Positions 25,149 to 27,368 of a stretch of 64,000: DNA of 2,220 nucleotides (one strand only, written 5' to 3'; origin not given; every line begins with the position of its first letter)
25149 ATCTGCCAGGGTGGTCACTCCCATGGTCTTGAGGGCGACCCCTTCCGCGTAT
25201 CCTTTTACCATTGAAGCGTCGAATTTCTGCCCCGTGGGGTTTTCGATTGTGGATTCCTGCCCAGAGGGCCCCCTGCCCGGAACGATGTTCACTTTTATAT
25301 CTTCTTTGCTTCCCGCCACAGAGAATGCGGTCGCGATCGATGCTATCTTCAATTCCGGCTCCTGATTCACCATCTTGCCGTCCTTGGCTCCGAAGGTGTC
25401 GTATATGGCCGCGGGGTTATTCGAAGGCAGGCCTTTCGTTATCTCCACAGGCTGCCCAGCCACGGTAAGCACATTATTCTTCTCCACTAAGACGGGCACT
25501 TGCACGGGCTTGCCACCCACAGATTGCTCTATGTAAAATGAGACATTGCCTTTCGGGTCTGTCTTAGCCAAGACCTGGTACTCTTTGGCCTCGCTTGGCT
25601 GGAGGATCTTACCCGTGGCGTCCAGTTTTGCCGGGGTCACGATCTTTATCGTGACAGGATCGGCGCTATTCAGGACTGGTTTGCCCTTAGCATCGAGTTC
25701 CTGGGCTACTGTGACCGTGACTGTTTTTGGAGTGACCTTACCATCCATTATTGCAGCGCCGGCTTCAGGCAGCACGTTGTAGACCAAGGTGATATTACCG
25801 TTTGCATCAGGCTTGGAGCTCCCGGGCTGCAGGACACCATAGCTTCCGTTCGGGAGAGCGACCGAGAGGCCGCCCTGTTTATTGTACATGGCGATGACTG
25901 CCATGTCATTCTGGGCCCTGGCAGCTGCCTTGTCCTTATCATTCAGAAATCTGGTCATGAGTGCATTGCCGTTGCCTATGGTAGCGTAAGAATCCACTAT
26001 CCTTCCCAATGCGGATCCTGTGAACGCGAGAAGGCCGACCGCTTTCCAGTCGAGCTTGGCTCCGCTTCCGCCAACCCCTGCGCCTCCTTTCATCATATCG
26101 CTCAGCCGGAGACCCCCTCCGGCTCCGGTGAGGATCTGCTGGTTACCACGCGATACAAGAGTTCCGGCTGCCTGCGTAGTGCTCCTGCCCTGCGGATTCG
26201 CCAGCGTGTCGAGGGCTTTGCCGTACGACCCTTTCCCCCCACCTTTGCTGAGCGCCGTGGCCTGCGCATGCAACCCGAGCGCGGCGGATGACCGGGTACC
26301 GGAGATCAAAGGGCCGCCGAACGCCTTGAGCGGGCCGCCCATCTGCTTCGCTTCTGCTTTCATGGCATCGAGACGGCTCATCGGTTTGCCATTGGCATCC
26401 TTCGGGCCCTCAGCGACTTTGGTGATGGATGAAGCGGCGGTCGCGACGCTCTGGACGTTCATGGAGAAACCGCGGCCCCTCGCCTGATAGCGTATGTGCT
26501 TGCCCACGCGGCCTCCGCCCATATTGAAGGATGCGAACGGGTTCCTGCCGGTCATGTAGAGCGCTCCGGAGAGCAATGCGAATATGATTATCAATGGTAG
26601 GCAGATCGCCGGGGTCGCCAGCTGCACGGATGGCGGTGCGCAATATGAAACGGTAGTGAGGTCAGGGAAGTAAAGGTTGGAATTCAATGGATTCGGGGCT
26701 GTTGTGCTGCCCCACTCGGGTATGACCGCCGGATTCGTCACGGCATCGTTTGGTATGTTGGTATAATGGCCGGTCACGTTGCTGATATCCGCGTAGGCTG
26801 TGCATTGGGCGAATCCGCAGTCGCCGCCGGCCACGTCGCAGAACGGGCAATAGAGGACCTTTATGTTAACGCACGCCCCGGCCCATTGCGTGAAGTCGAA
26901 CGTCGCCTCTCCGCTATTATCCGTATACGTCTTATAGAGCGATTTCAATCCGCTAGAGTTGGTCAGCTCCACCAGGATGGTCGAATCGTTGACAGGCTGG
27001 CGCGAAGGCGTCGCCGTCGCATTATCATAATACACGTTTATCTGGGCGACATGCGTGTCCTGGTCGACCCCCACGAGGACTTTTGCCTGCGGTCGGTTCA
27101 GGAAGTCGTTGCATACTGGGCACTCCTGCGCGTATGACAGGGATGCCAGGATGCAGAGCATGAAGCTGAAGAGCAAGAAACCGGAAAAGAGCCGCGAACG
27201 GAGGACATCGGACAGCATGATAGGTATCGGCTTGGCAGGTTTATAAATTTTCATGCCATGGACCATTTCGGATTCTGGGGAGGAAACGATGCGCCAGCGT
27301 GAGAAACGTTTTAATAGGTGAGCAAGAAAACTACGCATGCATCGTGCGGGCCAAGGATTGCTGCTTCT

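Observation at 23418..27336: The divergently transcribed 1266-aa protein shares the MP N-terminal module, then continues as a roughly 1000-aa low-complexity tail coupled to PadR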

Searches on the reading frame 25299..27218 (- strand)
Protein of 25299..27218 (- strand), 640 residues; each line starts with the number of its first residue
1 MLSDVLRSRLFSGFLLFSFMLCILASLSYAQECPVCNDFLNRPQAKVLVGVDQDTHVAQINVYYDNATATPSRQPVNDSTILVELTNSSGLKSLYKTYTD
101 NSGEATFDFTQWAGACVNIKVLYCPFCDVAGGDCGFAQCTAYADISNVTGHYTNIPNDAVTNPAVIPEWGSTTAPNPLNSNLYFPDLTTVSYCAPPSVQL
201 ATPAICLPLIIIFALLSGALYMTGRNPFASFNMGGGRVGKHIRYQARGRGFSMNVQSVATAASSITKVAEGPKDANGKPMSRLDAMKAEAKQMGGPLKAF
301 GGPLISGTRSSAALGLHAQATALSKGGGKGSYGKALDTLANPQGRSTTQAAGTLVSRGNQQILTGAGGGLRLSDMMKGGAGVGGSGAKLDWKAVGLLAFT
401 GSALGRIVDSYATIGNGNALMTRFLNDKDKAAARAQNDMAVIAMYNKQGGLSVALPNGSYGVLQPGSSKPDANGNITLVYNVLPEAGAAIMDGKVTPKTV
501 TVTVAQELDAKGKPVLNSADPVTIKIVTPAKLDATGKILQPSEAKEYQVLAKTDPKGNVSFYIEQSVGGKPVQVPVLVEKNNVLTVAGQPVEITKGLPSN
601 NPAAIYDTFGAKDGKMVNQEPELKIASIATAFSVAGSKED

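Call 34: predict_structure(alignment_id=A2)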
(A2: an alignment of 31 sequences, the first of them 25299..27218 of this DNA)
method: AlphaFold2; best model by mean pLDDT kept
length: 640 residues; sequences in the alignment: 31
mean_pLDDT: 70.4   pTM: 0.38
mean pLDDT of the five models: 70.4, 69.2, 68.1, 66.1, 62.9
residues with pLDDT >= 90: 158; 70-90: 203; 50-70: 144; < 50: 135
segments of 3 or more residues with pLDDT < 50: 232-273, 276-281, 291-313, 342-369, 379-385, 444-449, 493-495, 600-606, 635-640
pLDDT, mean of each block of 10 residues (from residue 1): 79 92 80 78 94 96 95 95 94 95 96 94 83 84 95 95 92 83 94 82 74 79 60 40 34 36 33 47 50 37 32 61 72 73 35 26 36 57 48 74 70 63 61 54 48 62 71 75 62 58 78 66 86 85 90 87 91 89 83 70 54 77 75 48
secondary structure, 60 per line:
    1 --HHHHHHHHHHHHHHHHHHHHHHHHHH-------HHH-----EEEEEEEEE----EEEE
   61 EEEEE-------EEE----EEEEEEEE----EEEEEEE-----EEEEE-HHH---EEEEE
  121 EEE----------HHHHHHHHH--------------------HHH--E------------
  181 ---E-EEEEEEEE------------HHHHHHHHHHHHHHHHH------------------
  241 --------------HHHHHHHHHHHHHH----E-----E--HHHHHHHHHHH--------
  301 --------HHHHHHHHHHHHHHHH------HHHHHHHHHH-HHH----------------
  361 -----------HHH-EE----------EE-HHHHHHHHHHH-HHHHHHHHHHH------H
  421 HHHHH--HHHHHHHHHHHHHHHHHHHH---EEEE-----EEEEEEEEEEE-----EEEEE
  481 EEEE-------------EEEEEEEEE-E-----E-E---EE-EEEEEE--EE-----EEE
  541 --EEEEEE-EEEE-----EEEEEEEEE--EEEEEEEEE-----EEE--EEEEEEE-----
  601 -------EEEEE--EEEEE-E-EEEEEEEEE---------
elements in order (helices of 4 or more, strands of 3 or more residues): H3-28 E44-52 E57-65 E73-75 E80-87 E92-98 E104-108 E116-123 H134-142 E186-193 H206-222 H255-268 H282-292 H309-324 H331-340 H391-401 H403-413 H420-425 H428-447 E451-454 E460-470 E476-484 E498-506 E523-528 E538-540 E543-548 E550-553 E559-567 E570-578 E584-586 E589-595 E608-612 E615-619 E623-631

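Call 37: fold_search(model_id=the predicted structure, library=pdb)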
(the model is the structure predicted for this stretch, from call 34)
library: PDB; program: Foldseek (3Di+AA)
matches with E <= 10: 654; with E <= 0.001: 0
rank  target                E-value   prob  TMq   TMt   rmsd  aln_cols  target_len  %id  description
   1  2o62_A                2.9e-02  0.21  0.07  0.13  20.1       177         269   12  CRYSTAL STRUCTURE OF A PROTEIN WITH UNKNOWN FUNCTION FROM DUF3598 FAMILY (NPUN_R4044) FROM NOSTOC PUNCTIFORME PCC 7310 (released 2007-02-13)
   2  6q9a_P                7.4e-02  0.63  0.08  0.30  13.0       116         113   12  Structure of tmRNA SmpB bound past E site of E. coli 70S ribosome (released 2019-04-17)
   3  2o62_B                9.7e-02  0.14  0.06  0.13  19.2       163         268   13  CRYSTAL STRUCTURE OF A PROTEIN WITH UNKNOWN FUNCTION FROM DUF3598 FAMILY (NPUN_R4044) FROM NOSTOC PUNCTIFORME PCC 7310 (released 2007-02-13)
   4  6v39_O                1.1e-01  0.44  0.08  0.27  12.0       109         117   16  Cryo-EM structure of the Acinetobacter baumannii Ribosome: 70S with P-site tRNA (released 2020-02-05)
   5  3hx6_A                1.1e-01  0.25  0.07  0.09  24.7       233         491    8  Crystal structure of Pseudomonas aeruginosa PilY1 C-terminal domain (released 2010-01-26)
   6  7m4v_O                1.5e-01  0.38  0.08  0.27  12.0       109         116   16  A. baumannii Ribosome-Eravacycline complex: 50S (released 2021-05-19)
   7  5o60_Q                1.6e-01  0.38  0.08  0.28  12.0       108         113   12  Structure of the 50S large ribosomal subunit from Mycobacterium smegmatis (released 2017-07-12)
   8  2r55_A                1.6e-01  0.15  0.07  0.19  22.8       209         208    9  Human StAR-related lipid transfer protein 5 (released 2007-09-18)
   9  4g5a_A                1.7e-01  0.96  0.09  0.53   5.5        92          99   14  Crystal structure of a putative member of duf 3244 protein family (BT_1867) from Bacteroides thetaiotaomicron VPI-5482 (released 2012-09-19)
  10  9jsr_P                1.7e-01  0.28  0.08  0.25  13.3       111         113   12  50S precursor - Erm complex (C-I) (released 2025-10-29)
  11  1uow                  2.0e-01  0.38  0.08  0.25   8.5        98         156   14  Calcium binding domain C2B (released 2004-09-16)
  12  5v7q_P                2.0e-01  0.30  0.08  0.28  13.3       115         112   14  Cryo-EM structure of the large ribosomal subunit from Mycobacterium tuberculosis bound with a potent linezolid analog (released 2017-09-20)
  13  3nqy_A                2.0e-01  0.15  0.05  0.18  19.7       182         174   12  Crystal structure of the autoprocessed complex of Vibriolysin MCP-02 with a single point mutation E346A (released 2010-10-06)
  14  8qbt_P                2.2e-01  0.41  0.08  0.30   9.0       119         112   10  E. coli ApdP-stalled ribosomal complex (released 2024-03-20)
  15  9tvu_P                2.5e-01  0.47  0.08  0.26   8.7        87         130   15  Structure of the Chlamydomonas reinhardtii chlororibosome (released 2026-02-18)
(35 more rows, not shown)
